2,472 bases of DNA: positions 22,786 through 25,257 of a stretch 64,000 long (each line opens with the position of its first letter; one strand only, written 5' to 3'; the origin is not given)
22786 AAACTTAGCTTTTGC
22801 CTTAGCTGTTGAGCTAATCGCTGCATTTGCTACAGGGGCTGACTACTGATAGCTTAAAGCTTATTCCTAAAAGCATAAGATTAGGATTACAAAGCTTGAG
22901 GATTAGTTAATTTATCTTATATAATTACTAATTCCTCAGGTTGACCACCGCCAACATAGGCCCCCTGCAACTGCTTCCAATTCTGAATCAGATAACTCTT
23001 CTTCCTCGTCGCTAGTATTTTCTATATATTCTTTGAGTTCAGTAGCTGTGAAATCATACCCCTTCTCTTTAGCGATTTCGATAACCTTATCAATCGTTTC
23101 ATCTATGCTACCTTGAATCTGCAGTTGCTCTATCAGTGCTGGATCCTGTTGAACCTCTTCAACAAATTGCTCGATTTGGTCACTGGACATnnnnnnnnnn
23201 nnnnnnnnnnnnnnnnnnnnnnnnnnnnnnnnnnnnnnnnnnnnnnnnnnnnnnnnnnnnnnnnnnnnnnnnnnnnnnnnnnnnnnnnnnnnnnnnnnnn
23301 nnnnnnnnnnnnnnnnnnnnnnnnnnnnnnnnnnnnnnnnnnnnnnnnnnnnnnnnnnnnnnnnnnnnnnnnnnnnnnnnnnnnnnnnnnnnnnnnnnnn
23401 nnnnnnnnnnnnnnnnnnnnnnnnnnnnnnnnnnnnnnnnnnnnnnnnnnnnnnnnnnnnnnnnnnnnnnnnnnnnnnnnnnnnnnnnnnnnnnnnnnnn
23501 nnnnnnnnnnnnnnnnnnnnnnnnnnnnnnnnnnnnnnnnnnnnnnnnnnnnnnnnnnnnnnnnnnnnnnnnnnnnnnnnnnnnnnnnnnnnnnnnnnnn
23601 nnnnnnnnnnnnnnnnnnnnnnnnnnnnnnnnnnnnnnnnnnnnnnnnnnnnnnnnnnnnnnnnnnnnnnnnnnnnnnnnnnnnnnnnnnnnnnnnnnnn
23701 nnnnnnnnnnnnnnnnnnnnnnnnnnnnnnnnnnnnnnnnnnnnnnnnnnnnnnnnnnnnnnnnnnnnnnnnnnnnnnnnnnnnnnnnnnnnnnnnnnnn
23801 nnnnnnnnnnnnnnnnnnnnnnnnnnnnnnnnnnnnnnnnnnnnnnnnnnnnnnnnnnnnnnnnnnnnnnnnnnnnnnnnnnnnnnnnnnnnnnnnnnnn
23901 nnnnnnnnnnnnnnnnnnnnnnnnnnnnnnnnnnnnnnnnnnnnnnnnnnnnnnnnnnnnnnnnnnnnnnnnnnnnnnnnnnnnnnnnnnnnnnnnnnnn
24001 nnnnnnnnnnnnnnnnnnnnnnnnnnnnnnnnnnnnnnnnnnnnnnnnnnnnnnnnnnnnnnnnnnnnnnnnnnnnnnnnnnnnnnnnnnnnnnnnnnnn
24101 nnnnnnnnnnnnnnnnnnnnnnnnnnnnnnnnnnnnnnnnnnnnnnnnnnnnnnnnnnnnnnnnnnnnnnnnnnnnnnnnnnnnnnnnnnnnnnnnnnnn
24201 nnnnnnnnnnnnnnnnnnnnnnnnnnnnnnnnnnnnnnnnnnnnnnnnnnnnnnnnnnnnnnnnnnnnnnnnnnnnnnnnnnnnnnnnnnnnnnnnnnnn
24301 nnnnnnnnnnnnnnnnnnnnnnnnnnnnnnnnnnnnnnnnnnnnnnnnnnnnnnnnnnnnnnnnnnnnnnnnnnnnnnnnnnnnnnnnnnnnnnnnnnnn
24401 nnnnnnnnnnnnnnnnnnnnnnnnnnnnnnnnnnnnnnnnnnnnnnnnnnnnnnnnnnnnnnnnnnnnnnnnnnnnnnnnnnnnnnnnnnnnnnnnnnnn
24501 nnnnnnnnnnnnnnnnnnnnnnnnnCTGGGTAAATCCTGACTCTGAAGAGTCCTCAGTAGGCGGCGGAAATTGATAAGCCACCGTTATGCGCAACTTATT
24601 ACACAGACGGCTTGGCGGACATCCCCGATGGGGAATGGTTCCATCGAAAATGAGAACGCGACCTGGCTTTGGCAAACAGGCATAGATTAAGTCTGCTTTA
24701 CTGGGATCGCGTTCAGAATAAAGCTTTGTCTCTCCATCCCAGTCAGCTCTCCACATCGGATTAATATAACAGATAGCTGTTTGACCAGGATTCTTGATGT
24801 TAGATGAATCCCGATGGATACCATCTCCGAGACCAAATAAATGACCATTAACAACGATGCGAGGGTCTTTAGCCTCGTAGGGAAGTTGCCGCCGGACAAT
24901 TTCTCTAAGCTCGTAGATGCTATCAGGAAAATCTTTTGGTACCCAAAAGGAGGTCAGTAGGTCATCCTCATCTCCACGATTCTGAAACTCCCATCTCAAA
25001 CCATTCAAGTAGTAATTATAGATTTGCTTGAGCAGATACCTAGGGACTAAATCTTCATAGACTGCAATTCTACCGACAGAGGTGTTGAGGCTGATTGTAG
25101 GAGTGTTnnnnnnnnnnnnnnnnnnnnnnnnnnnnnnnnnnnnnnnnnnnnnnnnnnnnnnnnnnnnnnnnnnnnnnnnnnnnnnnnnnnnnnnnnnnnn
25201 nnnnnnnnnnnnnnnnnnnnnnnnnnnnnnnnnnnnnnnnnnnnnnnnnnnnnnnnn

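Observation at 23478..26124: Two UPF0489-like paralogues carry arginase-like binuclear-metal motifs; one is degenerate and fused to a 2OG-Fe(II) hydroxylase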

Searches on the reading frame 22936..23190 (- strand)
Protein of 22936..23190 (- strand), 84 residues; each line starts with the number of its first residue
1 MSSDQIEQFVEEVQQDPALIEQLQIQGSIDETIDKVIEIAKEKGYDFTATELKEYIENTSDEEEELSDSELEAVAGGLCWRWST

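Call 3: search_protein_families(library=pfam, proteins=[window:22936-23190:-], max_evalue=0.01)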
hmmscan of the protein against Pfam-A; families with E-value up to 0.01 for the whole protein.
window:22936-23190:- (84 aa): 1 family
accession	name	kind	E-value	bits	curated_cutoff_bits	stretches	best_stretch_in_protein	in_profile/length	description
PF07862.16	Nif11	-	1e-13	51.8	23.8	1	1-52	1-48/48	Nif11 domain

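Call 4: search_protein_families(library=ncbifam, proteins=[window:22936-23190:-], max_evalue=0.01)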
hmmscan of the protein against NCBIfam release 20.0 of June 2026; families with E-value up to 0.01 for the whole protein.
window:22936-23190:- (84 aa): 1 family
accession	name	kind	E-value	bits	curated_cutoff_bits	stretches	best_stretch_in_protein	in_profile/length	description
TIGR03798.1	leader_Nif11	subfamily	1.4e-17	63.7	32.3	1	1-77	1-68/68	Nif11-like leader peptide family RiPP precursor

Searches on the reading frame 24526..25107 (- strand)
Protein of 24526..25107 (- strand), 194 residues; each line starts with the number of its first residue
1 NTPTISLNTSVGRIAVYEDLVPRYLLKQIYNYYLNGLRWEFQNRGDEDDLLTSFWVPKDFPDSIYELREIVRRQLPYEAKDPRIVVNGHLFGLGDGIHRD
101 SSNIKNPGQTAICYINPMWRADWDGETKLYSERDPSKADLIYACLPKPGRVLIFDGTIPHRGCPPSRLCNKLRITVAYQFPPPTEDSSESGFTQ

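Call 45: find_homologous_proteins(query=window:24526-25107:-, max_evalue=0.00001)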
Query window:24526-25107:-: 66 candidates shared short words with the query, none scored E <= 0.00001.

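Call 50: search_solved_structures(query=A2, max_evalue=1, show_alignments=3)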
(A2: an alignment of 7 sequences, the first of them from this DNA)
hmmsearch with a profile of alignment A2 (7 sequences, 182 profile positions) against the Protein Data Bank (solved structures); distinct sequences matched with E-value up to 1: 1.
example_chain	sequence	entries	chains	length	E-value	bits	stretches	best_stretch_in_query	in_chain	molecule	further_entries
9blq_A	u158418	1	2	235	0.035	16.9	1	82-152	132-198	Putative hydroxylase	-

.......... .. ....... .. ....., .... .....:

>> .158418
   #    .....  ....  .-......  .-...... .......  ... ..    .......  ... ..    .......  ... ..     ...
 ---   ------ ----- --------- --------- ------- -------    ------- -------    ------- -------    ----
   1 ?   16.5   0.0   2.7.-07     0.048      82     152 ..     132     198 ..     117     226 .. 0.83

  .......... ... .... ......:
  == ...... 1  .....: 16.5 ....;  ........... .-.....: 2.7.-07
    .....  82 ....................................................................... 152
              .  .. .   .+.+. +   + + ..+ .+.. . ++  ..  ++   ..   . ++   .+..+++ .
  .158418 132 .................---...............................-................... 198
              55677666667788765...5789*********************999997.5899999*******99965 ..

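Call 51: find_related_loci(query=A2, collection=genome_contigs, flank=10000)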
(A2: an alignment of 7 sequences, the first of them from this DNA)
Query A2 (190 aa) in genome_contigs; peptide patterns used: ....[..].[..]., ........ (x = any residue, [..] = any of these).
57 stretches matched a pattern; 2 encode a relative of the query (tblastn E <= 1e-3); 2 distinct loci.
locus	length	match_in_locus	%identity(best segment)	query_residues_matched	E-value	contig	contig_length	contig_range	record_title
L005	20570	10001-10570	99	1-190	5e-132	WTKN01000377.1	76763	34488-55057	MAG: Moorena sp. SS36440bin_2 NODE_17_length_76763_cov_32.512997, whole genome shotgun sequence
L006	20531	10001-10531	72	3-179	2e-93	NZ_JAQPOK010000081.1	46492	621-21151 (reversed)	Roseofilum halophilum BLCC-M91 k141_29835, whole genome shotgun sequence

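Call 71: search_protein_representatives(alignment_id=A2)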
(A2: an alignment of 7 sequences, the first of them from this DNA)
Query: 7 sequences, 182 profile positions. Proteins with E-value up to 0.001 (for the whole library): 1185; up to 1e-10: 199; up to 1e-30: 3. The best 150 are listed.
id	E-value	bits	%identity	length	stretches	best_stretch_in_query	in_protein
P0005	2.8e-109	379.1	-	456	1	1-182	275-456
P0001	4.2e-105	365.4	-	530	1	2-182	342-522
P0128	1.3e-31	125.9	-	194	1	9-176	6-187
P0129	6.9e-23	97.5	-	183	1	7-178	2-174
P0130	9.9e-23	97.0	-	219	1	59-175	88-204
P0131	2.3e-22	95.8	-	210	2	51-176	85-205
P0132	8.1e-21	90.7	-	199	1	56-175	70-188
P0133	5.9e-20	87.9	-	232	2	77-177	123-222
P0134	1.3e-19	86.8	-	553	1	6-178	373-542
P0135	1.2e-18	83.6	-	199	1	13-176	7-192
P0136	1.9e-18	83.0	-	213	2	60-175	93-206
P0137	3.7e-18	82.1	-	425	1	32-176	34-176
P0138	6.0e-18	81.4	-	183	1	9-179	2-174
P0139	1.3e-17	80.3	-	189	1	9-178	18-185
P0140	4.7e-17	78.5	-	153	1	58-174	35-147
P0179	7.6e-14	68.0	-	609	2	92-176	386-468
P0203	3.6e-13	65.8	-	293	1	11-176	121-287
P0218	7.5e-13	64.8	-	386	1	10-177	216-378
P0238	3.4e-12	62.6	-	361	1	62-179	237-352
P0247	5.7e-12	61.9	-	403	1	35-180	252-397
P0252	7.3e-12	61.6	-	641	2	104-176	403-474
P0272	1.7e-11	60.4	-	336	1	77-180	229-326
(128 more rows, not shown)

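Call 72: search_protein_families(library=pfam, proteins=[P0134, P0128, P0218, P0247, P0238, P0272, P0179, P0252, P0203, P0129], max_evalue=0.001)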
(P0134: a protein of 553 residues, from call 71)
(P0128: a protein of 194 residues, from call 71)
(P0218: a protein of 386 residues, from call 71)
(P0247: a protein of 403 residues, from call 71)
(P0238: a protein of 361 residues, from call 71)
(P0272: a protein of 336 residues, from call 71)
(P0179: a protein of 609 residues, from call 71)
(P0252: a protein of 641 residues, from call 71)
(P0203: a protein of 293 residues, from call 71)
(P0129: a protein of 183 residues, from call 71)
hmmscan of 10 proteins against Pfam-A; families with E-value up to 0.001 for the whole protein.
P0134 (553 aa): 1 family
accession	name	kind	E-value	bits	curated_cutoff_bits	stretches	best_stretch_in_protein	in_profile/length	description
PF13640.12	2OG-FeII_Oxy_3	-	3.9e-06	28.2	27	1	463-536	14-93/98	2OG-Fe(II) oxygenase superfamily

P0128 (194 aa): 2 families
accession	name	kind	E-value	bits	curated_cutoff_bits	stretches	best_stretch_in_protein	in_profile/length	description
PF13640.12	2OG-FeII_Oxy_3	-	8.6e-08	33.5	27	1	110-175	14-87/98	2OG-Fe(II) oxygenase superfamily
PF13661.12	2OG-FeII_Oxy_4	-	0.00012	22.9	27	1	111-163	15-72/98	2OG-Fe(II) oxygenase superfamily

P0218 (386 aa): 7 families
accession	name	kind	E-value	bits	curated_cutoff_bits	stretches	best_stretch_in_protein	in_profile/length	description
PF12796.13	Ank_2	-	1.1e-30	106.5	27.3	3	71-158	2-89/90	Ankyrin repeats (3 copies)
PF00023.36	Ank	-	1.4e-30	104.1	21.1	3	128-159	1-32/33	Ankyrin repeat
PF13637.12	Ank_4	-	1e-23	83.3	22.7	1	37-86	1-50/50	Ankyrin repeats (many copies)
PF13606.12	Ank_3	-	2.9e-22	76.5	22.3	1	65-94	1-30/30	Ankyrin repeat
PF13857.12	Ank_5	-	5.9e-18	65.2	27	2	52-104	1-54/56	Ankyrin repeats (many copies)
PF13640.12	2OG-FeII_Oxy_3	-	1.5e-06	29.5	27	1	298-377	13-97/98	2OG-Fe(II) oxygenase superfamily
PF23745.1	ANK_LRRK2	-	0.00019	21.7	27.5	0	70-108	35-72/130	LRRK2 ANK repeat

P0247 (403 aa): 2 families
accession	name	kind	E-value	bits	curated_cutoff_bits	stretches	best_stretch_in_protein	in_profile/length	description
PF20680.3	DUF6817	-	7.9e-24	84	25.2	1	35-111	8-84/85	Domain of unknown function (DUF6817)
PF13640.12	2OG-FeII_Oxy_3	-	1.3e-06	29.7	27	1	309-377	9-84/98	2OG-Fe(II) oxygenase superfamily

P0238 (361 aa): 2 families
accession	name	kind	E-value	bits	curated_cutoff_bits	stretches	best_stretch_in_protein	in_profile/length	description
PF13640.12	2OG-FeII_Oxy_3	-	3.4e-08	34.8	27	1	262-336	5-86/98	2OG-Fe(II) oxygenase superfamily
PF13661.12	2OG-FeII_Oxy_4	-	2e-05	25.5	27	1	258-327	3-74/98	2OG-Fe(II) oxygenase superfamily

P0272 (336 aa): 2 families
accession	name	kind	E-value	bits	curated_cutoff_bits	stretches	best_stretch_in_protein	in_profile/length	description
PF13640.12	2OG-FeII_Oxy_3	-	7.3e-07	30.5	27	1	245-317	14-92/98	2OG-Fe(II) oxygenase superfamily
PF13661.12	2OG-FeII_Oxy_4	-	4.4e-05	24.4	27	1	239-299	8-73/98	2OG-Fe(II) oxygenase superfamily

P0179 (609 aa): 2 families
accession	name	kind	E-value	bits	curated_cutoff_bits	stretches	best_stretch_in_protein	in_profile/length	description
PF13640.12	2OG-FeII_Oxy_3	-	6.9e-15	56.2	27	2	384-464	11-93/98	2OG-Fe(II) oxygenase superfamily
PF13661.12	2OG-FeII_Oxy_4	-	1.1e-10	42.3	27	1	375-463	2-92/98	2OG-Fe(II) oxygenase superfamily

P0252 (641 aa): 2 families
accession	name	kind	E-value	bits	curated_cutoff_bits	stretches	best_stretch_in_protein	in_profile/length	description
PF13640.12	2OG-FeII_Oxy_3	-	8.8e-19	68.7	27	2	388-469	9-92/98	2OG-Fe(II) oxygenase superfamily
PF13661.12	2OG-FeII_Oxy_4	-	3.3e-12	47.2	27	1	381-455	2-77/98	2OG-Fe(II) oxygenase superfamily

P0203 (293 aa): 3 families
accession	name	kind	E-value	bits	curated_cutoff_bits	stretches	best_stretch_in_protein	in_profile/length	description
PF20680.3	DUF6817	-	2.1e-20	73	25.2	1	11-94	2-85/85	Domain of unknown function (DUF6817)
PF13640.12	2OG-FeII_Oxy_3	-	1.4e-08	36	27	1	200-273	6-85/98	2OG-Fe(II) oxygenase superfamily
PF13328.12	HD_4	-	0.00032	20.9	27.2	1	17-98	11-83/156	HD domain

P0129 (183 aa): 2 families
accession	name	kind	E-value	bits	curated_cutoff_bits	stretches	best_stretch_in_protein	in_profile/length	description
PF13640.12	2OG-FeII_Oxy_3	-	7.7e-07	30.4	27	1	103-168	29-93/98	2OG-Fe(II) oxygenase superfamily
PF13661.12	2OG-FeII_Oxy_4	-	0.00064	20.6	27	1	95-159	15-83/98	2OG-Fe(II) oxygenase superfamily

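Call 76: find_encoding_contigs(protein=P0128, flank=8000, max_places=3)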
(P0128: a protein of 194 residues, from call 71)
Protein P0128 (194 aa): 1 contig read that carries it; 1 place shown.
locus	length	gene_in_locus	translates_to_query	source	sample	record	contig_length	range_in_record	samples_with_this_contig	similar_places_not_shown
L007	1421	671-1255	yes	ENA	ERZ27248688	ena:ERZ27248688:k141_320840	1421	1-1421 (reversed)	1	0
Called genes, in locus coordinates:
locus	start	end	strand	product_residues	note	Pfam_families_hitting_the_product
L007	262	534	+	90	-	PF05050:Methyltransf_21 (weak)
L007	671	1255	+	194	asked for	PF13640:2OG-FeII_Oxy_3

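Call 79: search_protein_families(library=ncbifam, alignment_id=A3, max_evalue=0.00001)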
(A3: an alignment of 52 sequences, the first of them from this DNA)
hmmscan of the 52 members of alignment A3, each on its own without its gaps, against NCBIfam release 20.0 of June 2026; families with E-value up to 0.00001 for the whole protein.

A. member 1, seq(190 aa): 1 family
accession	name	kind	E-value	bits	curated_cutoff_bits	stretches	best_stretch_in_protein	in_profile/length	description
NF052475.1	2OG-Fe_FlmC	exception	1.2e-18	67.8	240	1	86-176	94-178/181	FlmC family 2OG-Fe(II) oxygenase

B. families by the number of members that match (of 52 scanned): 1 family
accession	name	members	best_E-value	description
NF052475.1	2OG-Fe_FlmC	52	1.3e-62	FlmC family 2OG-Fe(II) oxygenase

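Call 80: find_encoding_contigs(protein=P0129, flank=7000, max_places=2)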
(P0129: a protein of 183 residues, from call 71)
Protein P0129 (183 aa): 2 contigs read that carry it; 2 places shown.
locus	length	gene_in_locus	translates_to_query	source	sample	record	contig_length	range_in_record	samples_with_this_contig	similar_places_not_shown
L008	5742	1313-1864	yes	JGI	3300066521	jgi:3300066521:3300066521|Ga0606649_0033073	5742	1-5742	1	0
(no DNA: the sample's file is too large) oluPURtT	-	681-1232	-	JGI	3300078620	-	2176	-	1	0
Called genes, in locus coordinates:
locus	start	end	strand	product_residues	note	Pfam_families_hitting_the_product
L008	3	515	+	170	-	?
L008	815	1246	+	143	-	PF00376:MerR, PF13411:MerR_1, PF09278:MerR-DNA-bind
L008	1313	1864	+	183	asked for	PF13640:2OG-FeII_Oxy_3 (weak)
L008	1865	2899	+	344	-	PF04748:Polysacc_deac_2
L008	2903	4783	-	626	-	PF13623:SurA_N_2, PF13624:SurA_N_3, PF13145:Rotamase_2, PF13616:Rotamase_3 (faint), PF00639:Rotamase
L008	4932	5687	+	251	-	PF00121:TIM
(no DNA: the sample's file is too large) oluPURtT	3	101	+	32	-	?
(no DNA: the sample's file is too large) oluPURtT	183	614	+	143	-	PF00376:MerR, PF13411:MerR_1, PF09278:MerR-DNA-bind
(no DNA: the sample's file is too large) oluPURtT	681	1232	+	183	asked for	PF13640:2OG-FeII_Oxy_3 (weak)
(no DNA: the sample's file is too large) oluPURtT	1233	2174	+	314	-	?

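Call 81: find_encoding_contigs(protein=P0135, flank=7000, max_places=2)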
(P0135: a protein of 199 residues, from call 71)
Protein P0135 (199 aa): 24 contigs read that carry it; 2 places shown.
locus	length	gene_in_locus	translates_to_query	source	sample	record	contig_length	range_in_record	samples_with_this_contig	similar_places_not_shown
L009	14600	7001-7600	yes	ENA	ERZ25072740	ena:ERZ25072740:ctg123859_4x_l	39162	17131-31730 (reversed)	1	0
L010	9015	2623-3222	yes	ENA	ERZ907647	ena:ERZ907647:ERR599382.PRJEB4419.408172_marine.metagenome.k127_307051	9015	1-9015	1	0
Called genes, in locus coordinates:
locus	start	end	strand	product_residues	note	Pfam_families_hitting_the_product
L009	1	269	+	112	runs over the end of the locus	-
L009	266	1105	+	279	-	-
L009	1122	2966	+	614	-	-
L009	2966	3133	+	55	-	-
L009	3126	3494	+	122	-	-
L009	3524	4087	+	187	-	PF13759:2OG-FeII_Oxy_5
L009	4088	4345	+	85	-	-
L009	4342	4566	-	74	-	-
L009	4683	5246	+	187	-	-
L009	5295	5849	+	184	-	PF13759:2OG-FeII_Oxy_5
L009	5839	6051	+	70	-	-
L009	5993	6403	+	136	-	PF08007:JmjC_2 (faint)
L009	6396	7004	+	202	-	PF13759:2OG-FeII_Oxy_5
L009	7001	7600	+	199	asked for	PF13661:2OG-FeII_Oxy_4 (faint), PF13640:2OG-FeII_Oxy_3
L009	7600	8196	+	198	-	-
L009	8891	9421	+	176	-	PF13640:2OG-FeII_Oxy_3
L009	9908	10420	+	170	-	PF13640:2OG-FeII_Oxy_3, PF13661:2OG-FeII_Oxy_4 (weak)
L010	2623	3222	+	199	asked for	PF13661:2OG-FeII_Oxy_4 (faint), PF13640:2OG-FeII_Oxy_3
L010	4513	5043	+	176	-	PF13640:2OG-FeII_Oxy_3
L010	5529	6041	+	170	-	PF13640:2OG-FeII_Oxy_3, PF13661:2OG-FeII_Oxy_4 (weak)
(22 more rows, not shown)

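Call 82: find_encoding_contigs(protein=P0134, flank=8000, max_places=2)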
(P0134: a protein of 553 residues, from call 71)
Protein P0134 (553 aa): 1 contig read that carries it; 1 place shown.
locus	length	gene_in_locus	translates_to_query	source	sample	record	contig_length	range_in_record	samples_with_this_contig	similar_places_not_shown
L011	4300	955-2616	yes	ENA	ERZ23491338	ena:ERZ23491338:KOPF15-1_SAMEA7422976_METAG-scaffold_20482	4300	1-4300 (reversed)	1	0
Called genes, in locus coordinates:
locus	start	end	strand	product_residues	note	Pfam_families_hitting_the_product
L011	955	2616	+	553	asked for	PF13640:2OG-FeII_Oxy_3 (weak)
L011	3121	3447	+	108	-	PF02373:JmjC, PF08007:JmjC_2 (weak), PF13621:Cupin_8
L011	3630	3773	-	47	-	-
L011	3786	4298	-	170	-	?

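Call 83: predict_structure(alignment_id=A3)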
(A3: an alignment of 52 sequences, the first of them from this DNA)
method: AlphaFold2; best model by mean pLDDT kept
length: 190 residues; sequences in the alignment: 52
mean_pLDDT: 92.1   pTM: 0.88
mean pLDDT of the five models: 92.1, 91.9, 91.6, 90.9, 89.9
residues with pLDDT >= 90: 153; 70-90: 20; 50-70: 17; < 50: 0
segments of 3 or more residues with pLDDT < 50: none
pLDDT, mean of each block of 10 residues (from residue 1): 97 98 96 78 70 87 98 96 93 95 97 98 97 97 98 97 97 97 64
secondary structure, 60 per line:
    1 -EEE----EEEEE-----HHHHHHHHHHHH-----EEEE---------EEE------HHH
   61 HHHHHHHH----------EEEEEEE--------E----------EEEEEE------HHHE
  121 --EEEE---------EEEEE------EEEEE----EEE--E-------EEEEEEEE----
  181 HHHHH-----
elements in order: E2-4 E9-13 H19-30 E36-39 E49-51 H58-68 E79-85 E105-110 E123-126 E136-140 E147-151 E156-158 E169-176 H181-185

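Call 85: fold_search(model_id=the predicted structure, library=pdb)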
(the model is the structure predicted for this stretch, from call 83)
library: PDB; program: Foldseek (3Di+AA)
matches with E <= 10: 1591; with E <= 0.001: 401
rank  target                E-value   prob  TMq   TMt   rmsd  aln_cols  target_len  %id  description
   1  9blq_A                7.6e-08  1.00  0.68  0.63   4.0       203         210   17  X-ray crystal structure of Streptomyces cacaoi PolD with iron and succinate bound (released 2025-11-05)
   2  4nhx                  1.3e-07  1.00  0.67  0.31   5.3       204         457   13  Crystal structure of human OGFOD1, 2-oxoglutarate and iron-dependent oxygenase domain containing 1, in complex with N-ox (released 2014-11-19)
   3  4nhy_A                1.4e-07  1.00  0.65  0.30   5.6       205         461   14  Crystal structure of human OGFOD1, 2-oxoglutarate and iron-dependent oxygenase domain containing 1, in complex with py (released 2014-11-19)
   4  4nhy_C                1.8e-07  1.00  0.68  0.31   5.3       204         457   13  Crystal structure of human OGFOD1, 2-oxoglutarate and iron-dependent oxygenase domain containing 1, in complex with py (released 2014-11-19)
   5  4bqy                  1.8e-07  1.00  0.63  0.55   5.8       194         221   19  HIF prolyl hydroxylase 2 (PHD2/ EGLN1) in complex with Fe(II) and N-[(1-chloro-4-hydroxyisoquinolin-3-yl)carbonyl]alanin (released 2013-06-19)
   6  4j25_G                3.0e-07  1.00  0.58  0.59   5.5       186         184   13  Crystal structure of a Pseudomonas putida prolyl-4-hydroxylase (P4H) (released 2014-02-05)
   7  6yvz                  3.2e-07  1.00  0.59  0.51   6.8       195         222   19  HIF prolyl hydroxylase 2 (PHD2/ EGLN1) in complex with bicyclic JLS-367 (released 2020-12-30)
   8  5lbe                  3.6e-07  1.00  0.62  0.54   6.1       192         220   18  HIF prolyl hydroxylase 2 (PHD2/EGLN1) G294E variant in complex with Mn(II) and N-[(1-chloro-4-hydroxyisoquinolin-3-yl)ca (released 2016-08-31)
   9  3ouh                  4.0e-07  1.00  0.60  0.54   5.7       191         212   20  PHD2-R127 with JNJ41536014 (released 2010-12-01)
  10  4j25_B                4.0e-07  1.00  0.52  0.56   8.7       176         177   14  Crystal structure of a Pseudomonas putida prolyl-4-hydroxylase (P4H) (released 2014-02-05)
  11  6zbo_A                4.2e-07  1.00  0.54  0.51   6.8       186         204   20  HIF Prolyl Hydroxylase 2 (PHD2/EGLN1) in Complex with 1-(6-morpholinopyrimidin-4-yl)-4-(1H-1,2,3-triazol-1-yl)-1H-pyra (released 2021-04-07)
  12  9blq_B                4.5e-07  1.00  0.64  0.62   4.1       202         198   16  X-ray crystal structure of Streptomyces cacaoi PolD with iron and succinate bound (released 2025-11-05)
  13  6zbo_C                4.5e-07  1.00  0.53  0.51   7.8       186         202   20  HIF Prolyl Hydroxylase 2 (PHD2/EGLN1) in Complex with 1-(6-morpholinopyrimidin-4-yl)-4-(1H-1,2,3-triazol-1-yl)-1H-pyra (released 2021-04-07)
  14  6zbo_D                5.0e-07  1.00  0.58  0.55   5.8       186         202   19  HIF Prolyl Hydroxylase 2 (PHD2/EGLN1) in Complex with 1-(6-morpholinopyrimidin-4-yl)-4-(1H-1,2,3-triazol-1-yl)-1H-pyra (released 2021-04-07)
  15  4iw3_A                5.3e-07  1.00  0.60  0.57   5.3       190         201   14  Crystal structure of a Pseudomonas putida prolyl-4-hydroxylase (P4H) in complex with elongation factor Tu (EF-Tu) (released 2014-01-29)
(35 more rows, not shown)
